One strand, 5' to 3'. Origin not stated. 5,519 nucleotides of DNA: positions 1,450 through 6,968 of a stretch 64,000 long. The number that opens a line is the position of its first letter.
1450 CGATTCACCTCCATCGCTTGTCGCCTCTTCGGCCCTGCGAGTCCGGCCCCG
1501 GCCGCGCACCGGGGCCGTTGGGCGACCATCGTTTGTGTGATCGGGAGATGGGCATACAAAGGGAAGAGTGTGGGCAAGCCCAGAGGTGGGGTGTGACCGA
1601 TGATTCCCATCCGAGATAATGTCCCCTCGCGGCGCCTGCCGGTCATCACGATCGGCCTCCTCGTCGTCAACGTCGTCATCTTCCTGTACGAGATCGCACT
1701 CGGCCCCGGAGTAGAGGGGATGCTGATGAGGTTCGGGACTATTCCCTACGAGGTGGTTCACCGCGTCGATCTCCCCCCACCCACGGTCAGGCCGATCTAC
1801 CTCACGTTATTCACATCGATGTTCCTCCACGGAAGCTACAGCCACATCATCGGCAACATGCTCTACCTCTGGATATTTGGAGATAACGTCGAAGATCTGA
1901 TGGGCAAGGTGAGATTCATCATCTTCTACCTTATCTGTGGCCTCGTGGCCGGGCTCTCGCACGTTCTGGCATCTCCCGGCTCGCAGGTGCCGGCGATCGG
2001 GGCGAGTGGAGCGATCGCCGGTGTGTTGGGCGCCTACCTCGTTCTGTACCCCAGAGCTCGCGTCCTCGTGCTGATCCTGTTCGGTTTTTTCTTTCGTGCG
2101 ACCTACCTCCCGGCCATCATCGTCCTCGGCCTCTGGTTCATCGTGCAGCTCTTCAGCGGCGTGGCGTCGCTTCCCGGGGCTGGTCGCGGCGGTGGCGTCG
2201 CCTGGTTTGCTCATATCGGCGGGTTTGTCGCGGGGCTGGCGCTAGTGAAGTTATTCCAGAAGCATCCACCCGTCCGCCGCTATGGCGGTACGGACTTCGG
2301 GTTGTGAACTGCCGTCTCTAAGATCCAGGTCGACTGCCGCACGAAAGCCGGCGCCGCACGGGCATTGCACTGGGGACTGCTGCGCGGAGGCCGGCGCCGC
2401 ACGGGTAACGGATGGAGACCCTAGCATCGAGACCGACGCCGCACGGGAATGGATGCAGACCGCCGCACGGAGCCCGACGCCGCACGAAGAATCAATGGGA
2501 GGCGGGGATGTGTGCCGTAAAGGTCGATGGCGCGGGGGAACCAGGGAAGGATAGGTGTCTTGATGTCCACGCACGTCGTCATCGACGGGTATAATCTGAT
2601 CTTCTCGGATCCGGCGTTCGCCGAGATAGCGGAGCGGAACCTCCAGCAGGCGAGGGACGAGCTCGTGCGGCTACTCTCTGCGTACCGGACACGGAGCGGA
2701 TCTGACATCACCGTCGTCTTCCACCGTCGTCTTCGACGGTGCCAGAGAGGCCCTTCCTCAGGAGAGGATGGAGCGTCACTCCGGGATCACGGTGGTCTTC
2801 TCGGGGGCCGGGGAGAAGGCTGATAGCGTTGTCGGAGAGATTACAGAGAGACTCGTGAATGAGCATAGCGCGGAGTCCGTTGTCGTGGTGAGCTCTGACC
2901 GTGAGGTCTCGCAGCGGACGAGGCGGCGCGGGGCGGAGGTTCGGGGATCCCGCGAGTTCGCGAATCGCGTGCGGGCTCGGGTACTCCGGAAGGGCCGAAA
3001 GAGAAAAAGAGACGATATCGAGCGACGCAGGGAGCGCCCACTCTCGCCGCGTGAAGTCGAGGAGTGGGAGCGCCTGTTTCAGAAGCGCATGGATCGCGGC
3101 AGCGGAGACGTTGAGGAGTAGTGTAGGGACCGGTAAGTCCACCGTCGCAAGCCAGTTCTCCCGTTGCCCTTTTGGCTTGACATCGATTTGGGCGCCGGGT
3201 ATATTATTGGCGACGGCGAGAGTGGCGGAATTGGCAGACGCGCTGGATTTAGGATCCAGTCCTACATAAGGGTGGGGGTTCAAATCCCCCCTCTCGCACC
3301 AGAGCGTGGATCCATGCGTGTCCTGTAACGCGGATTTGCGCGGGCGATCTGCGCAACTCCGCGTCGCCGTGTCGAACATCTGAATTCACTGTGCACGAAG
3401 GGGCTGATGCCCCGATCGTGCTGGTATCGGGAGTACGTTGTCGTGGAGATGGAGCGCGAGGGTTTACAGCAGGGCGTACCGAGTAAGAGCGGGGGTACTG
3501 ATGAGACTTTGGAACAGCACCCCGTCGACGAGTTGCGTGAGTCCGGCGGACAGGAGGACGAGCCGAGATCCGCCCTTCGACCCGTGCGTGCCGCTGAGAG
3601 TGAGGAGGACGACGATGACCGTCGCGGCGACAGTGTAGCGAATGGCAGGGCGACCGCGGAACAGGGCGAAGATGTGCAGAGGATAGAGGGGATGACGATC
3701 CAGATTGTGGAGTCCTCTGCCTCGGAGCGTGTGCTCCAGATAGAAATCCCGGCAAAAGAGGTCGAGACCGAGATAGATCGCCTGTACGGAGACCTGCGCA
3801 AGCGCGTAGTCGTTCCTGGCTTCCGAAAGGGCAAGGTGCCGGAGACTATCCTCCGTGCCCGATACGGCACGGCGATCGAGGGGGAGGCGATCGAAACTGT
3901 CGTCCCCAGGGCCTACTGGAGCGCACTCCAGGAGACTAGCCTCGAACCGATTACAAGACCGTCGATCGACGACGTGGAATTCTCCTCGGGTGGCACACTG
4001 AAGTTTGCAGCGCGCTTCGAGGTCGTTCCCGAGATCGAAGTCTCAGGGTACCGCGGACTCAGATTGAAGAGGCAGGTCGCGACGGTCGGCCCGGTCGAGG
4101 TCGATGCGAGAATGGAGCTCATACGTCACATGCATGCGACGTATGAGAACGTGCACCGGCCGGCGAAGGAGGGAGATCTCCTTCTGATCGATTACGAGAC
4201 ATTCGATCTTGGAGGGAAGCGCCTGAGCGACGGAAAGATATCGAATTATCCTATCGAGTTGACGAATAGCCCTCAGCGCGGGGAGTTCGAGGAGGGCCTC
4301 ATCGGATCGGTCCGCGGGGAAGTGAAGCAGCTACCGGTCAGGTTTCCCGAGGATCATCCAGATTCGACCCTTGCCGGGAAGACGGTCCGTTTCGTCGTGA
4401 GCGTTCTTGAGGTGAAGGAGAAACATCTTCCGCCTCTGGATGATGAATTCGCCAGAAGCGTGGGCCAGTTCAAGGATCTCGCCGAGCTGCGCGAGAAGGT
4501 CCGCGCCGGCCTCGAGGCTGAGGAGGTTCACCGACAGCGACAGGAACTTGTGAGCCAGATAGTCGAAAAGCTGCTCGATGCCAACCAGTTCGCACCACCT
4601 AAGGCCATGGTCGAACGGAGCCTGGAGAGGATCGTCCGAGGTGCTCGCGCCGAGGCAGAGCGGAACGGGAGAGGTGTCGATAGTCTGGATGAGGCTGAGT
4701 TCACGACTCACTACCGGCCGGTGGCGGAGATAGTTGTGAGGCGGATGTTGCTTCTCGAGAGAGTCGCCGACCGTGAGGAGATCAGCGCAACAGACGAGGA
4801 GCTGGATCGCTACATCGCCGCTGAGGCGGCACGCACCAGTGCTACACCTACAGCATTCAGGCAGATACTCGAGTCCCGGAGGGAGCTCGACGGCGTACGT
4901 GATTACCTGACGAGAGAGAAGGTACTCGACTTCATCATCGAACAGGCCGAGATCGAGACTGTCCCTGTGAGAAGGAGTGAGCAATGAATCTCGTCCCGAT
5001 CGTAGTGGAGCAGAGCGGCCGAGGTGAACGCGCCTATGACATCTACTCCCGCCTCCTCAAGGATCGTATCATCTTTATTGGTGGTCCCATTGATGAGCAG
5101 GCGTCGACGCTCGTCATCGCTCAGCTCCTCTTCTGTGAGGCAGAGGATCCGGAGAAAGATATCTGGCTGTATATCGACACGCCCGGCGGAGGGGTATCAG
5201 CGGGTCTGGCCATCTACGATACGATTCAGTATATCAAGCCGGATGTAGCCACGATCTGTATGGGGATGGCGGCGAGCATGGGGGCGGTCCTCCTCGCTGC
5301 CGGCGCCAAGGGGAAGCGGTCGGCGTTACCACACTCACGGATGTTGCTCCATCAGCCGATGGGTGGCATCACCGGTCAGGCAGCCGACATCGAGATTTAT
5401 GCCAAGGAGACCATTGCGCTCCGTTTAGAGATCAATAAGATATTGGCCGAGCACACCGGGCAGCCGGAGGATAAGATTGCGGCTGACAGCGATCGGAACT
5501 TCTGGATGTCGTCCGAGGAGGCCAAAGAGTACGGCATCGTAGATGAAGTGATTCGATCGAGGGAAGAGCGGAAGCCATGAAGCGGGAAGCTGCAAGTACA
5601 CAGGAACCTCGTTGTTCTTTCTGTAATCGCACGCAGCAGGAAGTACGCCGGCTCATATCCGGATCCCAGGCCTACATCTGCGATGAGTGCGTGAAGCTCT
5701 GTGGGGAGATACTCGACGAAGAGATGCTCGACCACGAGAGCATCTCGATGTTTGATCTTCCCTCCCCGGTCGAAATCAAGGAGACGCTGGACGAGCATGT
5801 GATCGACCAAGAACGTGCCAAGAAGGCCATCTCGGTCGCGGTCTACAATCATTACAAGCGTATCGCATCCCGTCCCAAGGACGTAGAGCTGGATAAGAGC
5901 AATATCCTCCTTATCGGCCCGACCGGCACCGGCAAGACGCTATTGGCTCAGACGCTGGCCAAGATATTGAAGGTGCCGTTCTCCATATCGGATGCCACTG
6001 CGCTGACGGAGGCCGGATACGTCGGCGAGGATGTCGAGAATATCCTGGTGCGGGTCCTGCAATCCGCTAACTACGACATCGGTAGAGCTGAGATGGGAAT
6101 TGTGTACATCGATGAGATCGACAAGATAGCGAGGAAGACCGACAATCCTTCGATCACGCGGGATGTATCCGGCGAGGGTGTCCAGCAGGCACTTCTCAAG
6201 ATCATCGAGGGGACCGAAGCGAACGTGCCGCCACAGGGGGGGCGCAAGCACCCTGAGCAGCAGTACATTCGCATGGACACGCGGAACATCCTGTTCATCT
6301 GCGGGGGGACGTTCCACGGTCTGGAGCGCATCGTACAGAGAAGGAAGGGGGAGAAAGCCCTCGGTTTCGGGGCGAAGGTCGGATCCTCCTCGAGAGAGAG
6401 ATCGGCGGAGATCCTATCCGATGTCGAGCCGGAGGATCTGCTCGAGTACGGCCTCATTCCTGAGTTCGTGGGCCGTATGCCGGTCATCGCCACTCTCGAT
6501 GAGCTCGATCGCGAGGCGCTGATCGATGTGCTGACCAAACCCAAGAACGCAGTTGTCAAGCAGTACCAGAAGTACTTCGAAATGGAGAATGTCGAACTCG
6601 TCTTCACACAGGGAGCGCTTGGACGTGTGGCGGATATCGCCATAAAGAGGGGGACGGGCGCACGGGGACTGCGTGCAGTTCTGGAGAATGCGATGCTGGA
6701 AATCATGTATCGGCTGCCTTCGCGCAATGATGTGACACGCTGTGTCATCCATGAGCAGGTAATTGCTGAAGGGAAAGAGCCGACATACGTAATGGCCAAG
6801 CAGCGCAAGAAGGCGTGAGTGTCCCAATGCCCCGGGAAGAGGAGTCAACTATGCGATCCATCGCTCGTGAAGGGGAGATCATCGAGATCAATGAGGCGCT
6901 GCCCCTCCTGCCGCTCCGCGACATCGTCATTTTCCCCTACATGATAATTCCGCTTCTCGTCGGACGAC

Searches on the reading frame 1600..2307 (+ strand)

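Call 54: search_protein_families(library=pfam, proteins=[window:1600-2307:+], max_evalue=0.0001)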
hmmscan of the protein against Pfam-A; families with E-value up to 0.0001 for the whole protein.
window:1600-2307:+ (235 aa): 1 family
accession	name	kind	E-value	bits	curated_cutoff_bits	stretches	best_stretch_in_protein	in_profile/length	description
PF01694.28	Rhomboid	-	1.6e-35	122.8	22.6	1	68-218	5-139/143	Rhomboid domain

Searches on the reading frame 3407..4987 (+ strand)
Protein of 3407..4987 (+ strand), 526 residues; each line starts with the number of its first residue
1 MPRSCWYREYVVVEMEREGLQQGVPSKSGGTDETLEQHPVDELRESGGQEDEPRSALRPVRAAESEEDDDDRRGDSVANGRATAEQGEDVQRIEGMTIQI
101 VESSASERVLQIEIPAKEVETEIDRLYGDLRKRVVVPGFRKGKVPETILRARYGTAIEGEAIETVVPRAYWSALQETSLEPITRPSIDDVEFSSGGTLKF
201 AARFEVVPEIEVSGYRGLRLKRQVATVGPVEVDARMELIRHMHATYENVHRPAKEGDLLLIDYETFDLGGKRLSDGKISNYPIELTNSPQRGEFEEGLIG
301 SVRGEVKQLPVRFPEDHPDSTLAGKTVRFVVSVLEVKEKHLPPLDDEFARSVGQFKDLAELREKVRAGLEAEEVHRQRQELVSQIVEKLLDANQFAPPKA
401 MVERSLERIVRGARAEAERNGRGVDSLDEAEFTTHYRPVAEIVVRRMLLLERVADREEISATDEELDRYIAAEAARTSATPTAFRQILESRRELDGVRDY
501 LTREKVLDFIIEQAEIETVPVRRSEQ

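Call 54: search_protein_families(library=pfam, proteins=[window:3407-4987:+], max_evalue=0.0001)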
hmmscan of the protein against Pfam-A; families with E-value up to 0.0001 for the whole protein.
window:3407-4987:+ (526 aa): 2 families
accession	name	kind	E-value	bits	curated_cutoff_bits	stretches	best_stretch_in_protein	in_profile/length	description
PF05697.18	Trigger_N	-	6.9e-38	130.6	22.2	1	96-237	1-142/144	Bacterial trigger factor protein (TF)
PF05698.19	Trigger_C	-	2.2e-28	99.7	22.7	1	358-512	2-162/162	Bacterial trigger factor protein (TF) C-terminus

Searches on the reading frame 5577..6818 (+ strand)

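Call 54: search_protein_families(library=pfam, proteins=[window:5577-6818:+], max_evalue=0.0001)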
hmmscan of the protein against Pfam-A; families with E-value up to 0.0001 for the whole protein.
window:5577-6818:+ (413 aa): 8 families
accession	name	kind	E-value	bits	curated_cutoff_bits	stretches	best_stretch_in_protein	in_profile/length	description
PF07724.20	AAA_2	-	2.5e-33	115.9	27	1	107-304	3-166/166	AAA domain (Cdc48 subfamily)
PF06689.19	zf-C4_ClpX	-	9.8e-18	64.2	27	1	12-48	2-39/39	ClpX C4-type zinc finger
PF00004.35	AAA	-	1.2e-15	58.6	21.2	1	110-235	1-99/131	ATPase family associated with various cellular activities (AAA)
PF10431.15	ClpB_D2-small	-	4.3e-08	33.5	21.9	1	310-387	1-74/81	C-terminal, D2-small domain, of ClpB protein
PF07728.20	AAA_5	-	1.6e-07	31.8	22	1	109-187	1-81/139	AAA domain (dynein-related subfamily)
PF00493.29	MCM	-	1.5e-06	27.9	23.3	1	68-188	19-137/224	MCM P-loop domain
PF05496.18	RuvB_N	-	4.2e-06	27.1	27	1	74-188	8-100/159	Holliday junction DNA helicase RuvB P-loop domain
PF01078.27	Mg_chelatase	-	7.3e-06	26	20.3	0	108-132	23-47/207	Magnesium chelatase, subunit ChlI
